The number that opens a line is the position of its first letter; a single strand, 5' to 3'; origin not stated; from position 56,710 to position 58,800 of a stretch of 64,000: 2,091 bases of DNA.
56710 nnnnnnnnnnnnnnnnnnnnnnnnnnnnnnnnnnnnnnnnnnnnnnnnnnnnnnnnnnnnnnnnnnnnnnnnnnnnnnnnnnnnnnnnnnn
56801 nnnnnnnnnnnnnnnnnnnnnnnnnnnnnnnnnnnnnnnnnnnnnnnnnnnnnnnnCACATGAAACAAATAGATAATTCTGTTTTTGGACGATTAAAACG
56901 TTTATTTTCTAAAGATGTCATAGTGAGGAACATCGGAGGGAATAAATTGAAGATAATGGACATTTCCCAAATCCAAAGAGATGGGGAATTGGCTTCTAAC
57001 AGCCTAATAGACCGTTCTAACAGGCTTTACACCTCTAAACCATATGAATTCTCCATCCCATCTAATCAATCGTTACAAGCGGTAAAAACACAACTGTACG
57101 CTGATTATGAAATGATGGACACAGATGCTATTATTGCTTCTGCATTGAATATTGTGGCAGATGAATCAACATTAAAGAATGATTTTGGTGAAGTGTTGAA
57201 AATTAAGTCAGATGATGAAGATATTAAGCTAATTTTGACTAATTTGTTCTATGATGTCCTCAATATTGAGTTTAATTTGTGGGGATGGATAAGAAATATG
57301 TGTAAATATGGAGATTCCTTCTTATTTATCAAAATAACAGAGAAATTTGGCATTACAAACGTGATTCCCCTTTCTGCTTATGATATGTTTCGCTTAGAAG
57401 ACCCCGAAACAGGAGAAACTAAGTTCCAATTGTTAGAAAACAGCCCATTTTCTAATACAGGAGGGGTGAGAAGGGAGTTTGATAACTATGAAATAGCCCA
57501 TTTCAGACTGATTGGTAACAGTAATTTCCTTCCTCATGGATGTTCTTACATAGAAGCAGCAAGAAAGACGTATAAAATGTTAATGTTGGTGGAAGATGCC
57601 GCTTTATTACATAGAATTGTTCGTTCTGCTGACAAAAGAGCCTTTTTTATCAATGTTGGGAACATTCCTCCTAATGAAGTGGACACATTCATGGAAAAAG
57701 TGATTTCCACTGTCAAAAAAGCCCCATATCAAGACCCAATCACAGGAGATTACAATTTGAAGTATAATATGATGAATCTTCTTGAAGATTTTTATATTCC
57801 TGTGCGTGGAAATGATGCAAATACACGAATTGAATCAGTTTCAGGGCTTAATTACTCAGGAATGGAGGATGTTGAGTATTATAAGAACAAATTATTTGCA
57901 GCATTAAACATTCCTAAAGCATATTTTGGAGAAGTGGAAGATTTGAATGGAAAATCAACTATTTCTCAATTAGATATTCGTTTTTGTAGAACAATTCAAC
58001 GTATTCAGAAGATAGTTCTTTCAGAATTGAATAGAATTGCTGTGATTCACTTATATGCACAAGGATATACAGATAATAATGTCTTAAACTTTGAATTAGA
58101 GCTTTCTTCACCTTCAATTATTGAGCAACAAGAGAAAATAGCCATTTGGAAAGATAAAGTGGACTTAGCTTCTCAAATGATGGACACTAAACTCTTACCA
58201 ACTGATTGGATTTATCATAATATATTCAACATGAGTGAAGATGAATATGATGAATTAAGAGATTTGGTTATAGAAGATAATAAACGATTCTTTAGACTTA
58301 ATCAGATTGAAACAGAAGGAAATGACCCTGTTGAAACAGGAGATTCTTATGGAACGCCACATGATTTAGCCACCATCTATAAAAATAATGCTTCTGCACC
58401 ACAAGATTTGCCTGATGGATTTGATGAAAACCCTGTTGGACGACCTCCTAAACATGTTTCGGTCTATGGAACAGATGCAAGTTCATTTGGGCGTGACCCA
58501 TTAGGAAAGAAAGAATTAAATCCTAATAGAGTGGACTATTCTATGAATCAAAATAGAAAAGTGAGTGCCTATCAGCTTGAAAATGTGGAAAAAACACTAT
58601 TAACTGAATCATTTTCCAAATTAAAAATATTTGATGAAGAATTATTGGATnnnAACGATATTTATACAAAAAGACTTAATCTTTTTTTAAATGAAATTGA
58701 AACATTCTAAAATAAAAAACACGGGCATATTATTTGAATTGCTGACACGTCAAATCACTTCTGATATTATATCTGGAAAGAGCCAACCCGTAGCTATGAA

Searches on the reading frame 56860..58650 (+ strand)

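Call 17: search_protein_families(library=pfam, proteins=[window:56860-58650:+], max_evalue=0.001)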
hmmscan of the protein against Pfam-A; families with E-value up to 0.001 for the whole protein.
window:56860-58650:+ (597 aa): 1 family
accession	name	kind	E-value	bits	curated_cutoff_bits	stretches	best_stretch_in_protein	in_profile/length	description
PF07230.16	Portal_T4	-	9.7e-64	216.1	22.9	1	77-468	2-428/433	Bacteriophage T4-like portal protein (Gp20)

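Call 18: search_protein_families(library=phrogs, proteins=[window:56860-58650:+], max_evalue=0.001)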
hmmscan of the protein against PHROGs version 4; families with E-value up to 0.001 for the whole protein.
window:56860-58650:+ (597 aa): 4 families
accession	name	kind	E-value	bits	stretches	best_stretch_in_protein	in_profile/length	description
phrog_213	-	head and packaging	5.3e-56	191.3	1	67-477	51-501/528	portal protein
phrog_1497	-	head and packaging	9.2e-09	35.6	1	64-168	53-166/549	portal protein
phrog_19480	-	head and packaging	1.8e-06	27.5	1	203-364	209-351/737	head morphogenesis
phrog_12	-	head and packaging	5.4e-05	23.4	0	143-247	147-239/646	portal protein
